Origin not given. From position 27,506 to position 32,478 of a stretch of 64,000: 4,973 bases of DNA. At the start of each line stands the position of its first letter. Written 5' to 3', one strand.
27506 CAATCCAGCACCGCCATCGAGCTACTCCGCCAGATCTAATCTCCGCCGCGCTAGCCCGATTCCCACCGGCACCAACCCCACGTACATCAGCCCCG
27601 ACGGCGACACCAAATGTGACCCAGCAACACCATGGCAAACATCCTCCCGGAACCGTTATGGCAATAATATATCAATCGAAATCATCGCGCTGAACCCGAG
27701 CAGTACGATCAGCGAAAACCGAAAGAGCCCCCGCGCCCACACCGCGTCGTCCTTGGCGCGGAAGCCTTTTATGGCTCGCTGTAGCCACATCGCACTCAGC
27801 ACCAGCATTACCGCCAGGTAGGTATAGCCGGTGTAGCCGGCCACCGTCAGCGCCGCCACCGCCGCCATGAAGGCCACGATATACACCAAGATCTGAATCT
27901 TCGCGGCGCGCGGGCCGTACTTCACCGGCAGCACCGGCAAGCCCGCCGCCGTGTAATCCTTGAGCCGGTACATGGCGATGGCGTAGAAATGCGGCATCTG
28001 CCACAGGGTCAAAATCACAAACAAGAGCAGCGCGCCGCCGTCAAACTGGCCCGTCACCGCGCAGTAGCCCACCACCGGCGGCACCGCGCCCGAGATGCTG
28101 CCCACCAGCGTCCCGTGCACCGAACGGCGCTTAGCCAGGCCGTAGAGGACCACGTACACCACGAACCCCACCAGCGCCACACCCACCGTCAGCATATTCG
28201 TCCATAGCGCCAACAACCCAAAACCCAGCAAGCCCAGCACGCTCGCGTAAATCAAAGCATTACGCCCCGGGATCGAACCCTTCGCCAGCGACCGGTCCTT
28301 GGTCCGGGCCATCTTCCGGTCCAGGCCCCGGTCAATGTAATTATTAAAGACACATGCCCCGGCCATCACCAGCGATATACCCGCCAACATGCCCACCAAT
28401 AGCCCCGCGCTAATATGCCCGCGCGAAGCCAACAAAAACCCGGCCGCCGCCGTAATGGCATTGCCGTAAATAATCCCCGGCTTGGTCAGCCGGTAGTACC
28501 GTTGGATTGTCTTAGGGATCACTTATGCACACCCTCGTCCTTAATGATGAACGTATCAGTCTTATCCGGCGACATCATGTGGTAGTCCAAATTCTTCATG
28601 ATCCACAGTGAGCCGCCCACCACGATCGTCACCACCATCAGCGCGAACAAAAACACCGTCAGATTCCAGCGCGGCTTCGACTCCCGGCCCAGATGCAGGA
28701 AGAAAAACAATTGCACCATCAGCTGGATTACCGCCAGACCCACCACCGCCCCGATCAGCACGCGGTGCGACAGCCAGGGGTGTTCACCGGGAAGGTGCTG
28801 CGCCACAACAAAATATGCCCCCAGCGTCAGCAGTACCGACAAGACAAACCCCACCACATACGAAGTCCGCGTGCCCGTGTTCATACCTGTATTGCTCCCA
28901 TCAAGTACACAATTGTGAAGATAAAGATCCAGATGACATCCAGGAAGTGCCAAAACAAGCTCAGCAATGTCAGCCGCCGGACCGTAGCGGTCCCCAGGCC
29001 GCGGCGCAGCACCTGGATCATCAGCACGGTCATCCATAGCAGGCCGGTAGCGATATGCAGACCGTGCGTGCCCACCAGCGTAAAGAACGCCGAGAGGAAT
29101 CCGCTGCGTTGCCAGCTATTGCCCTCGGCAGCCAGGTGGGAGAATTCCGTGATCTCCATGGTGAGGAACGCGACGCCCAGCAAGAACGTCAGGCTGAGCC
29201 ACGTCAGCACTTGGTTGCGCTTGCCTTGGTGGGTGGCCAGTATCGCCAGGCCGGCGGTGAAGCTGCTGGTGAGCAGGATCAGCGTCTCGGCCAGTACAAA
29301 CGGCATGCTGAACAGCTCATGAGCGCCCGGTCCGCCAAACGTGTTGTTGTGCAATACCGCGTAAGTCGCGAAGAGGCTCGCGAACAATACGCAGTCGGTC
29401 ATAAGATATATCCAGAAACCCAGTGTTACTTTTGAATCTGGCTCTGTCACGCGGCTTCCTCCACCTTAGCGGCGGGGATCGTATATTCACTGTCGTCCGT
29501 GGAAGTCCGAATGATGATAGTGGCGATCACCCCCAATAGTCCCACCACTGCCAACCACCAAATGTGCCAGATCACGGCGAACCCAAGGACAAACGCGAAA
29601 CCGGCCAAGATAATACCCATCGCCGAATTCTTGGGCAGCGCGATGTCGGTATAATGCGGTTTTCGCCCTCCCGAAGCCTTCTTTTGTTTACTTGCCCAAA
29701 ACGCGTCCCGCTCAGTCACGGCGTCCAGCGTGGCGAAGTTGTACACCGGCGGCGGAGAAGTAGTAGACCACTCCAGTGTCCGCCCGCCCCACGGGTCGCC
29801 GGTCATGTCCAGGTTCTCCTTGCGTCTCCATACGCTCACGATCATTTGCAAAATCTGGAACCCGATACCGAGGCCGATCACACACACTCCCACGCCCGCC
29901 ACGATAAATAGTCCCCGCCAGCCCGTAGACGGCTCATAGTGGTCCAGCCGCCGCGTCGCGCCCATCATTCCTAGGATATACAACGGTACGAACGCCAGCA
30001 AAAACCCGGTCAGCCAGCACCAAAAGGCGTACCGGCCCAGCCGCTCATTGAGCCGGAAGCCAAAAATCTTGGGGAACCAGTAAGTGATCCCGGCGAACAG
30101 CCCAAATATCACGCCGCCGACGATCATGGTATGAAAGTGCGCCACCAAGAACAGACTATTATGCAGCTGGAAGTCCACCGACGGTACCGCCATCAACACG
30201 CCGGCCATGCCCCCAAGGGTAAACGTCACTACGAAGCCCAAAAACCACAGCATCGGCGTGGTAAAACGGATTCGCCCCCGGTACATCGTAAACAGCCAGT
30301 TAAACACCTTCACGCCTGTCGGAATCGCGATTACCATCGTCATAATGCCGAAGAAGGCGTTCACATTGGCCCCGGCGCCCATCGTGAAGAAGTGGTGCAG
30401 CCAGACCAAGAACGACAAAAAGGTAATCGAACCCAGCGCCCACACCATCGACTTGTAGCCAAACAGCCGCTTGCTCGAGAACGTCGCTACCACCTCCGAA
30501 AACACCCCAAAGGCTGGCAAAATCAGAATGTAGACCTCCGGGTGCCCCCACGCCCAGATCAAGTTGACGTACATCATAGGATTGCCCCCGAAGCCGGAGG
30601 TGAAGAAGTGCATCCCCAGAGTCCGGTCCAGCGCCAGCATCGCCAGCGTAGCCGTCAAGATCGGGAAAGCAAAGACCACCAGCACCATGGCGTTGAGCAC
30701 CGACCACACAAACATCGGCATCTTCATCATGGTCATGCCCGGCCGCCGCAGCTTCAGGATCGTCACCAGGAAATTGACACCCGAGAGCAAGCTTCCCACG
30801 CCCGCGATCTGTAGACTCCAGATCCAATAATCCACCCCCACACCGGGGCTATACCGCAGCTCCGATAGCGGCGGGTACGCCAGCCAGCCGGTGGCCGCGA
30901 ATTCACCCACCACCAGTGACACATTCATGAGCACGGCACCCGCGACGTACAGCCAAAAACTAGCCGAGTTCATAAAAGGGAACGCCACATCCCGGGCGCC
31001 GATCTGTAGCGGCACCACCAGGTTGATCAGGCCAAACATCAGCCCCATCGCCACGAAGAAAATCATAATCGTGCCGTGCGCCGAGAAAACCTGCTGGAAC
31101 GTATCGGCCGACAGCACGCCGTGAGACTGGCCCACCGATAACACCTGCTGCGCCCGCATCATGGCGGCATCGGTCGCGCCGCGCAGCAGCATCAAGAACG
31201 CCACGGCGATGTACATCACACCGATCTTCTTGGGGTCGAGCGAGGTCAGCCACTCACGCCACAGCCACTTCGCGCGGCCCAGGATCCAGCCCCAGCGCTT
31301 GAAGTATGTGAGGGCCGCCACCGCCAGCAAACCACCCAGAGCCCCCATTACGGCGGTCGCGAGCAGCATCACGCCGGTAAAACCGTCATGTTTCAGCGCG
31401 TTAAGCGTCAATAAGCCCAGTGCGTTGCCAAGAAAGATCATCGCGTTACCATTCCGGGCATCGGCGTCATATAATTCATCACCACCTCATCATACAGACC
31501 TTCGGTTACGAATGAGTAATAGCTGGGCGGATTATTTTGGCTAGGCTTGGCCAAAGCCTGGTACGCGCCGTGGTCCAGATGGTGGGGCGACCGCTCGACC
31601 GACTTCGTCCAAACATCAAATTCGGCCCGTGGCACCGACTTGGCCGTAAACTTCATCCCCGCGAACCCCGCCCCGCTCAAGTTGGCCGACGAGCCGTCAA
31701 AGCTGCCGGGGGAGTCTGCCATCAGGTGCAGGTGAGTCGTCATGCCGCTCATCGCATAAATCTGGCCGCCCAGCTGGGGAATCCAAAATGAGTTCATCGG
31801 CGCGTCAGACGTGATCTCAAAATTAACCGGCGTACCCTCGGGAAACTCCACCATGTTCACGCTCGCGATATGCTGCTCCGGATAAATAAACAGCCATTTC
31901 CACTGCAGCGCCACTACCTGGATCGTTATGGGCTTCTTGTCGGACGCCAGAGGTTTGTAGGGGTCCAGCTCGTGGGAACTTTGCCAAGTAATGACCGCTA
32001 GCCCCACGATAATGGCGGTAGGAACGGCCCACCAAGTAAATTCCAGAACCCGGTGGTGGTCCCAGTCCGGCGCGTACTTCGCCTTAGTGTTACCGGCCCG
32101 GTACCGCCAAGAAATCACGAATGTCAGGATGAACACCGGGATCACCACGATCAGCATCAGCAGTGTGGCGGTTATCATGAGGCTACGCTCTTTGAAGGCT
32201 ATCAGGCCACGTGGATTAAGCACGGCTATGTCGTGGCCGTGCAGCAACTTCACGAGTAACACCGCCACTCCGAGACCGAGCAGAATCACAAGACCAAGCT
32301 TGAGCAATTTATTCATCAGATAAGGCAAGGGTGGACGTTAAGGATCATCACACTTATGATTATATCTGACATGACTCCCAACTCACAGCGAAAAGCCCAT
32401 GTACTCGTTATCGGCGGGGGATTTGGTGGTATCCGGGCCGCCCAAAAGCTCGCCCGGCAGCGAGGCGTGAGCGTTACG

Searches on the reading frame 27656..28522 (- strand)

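Call 92: search_protein_families(library=pfam, proteins=[window:27656-28522:-], max_evalue=0.001)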
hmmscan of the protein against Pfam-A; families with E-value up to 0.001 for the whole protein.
window:27656-28522:- (288 aa): 1 family
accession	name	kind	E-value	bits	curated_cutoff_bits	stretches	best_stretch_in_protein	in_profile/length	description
PF01040.23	UbiA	-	7.4e-60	202.8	34.2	1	23-271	3-249/250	UbiA prenyltransferase family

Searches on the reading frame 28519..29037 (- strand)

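Call 92: search_protein_families(library=pfam, proteins=[window:28519-29037:-], max_evalue=0.001)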
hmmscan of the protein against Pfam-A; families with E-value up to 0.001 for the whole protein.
window:28519-29037:- (172 aa): 1 family
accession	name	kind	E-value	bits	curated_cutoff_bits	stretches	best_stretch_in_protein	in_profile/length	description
PF03626.19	COX4_pro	-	6.9e-14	52.4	28.9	1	61-140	1-72/72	Prokaryotic Cytochrome C oxidase subunit IV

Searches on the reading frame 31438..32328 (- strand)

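Call 8: search_protein_families(library=pfam, proteins=[window:31438-32328:-], max_evalue=1)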
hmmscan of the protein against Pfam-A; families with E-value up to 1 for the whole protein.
window:31438-32328:- (296 aa): 6 families
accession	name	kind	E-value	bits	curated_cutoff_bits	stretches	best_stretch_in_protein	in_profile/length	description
PF06481.20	COX_ARM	-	3.1e-15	56.2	23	1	247-290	3-46/46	COX Aromatic Rich Motif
PF00116.26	COX2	-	2.1e-05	24.9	22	1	158-231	46-119/120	Cytochrome C oxidase subunit II, periplasmic domain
PF02790.20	COX2_TM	-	0.0064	17.1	22.8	1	45-113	22-84/88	Cytochrome C oxidase subunit II, transmembrane domain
PF11444.14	DUF2895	-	0.038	13.9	22.6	1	53-117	10-72/198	Protein of unknown function (DUF2895)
PF19779.4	DUF6264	-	0.13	12.9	31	0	36-75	104-143/183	Family of unknown function (DUF6264)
PF04143.19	Sulf_transp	-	0.14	12.1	27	1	44-120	119-199/310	Sulphur transport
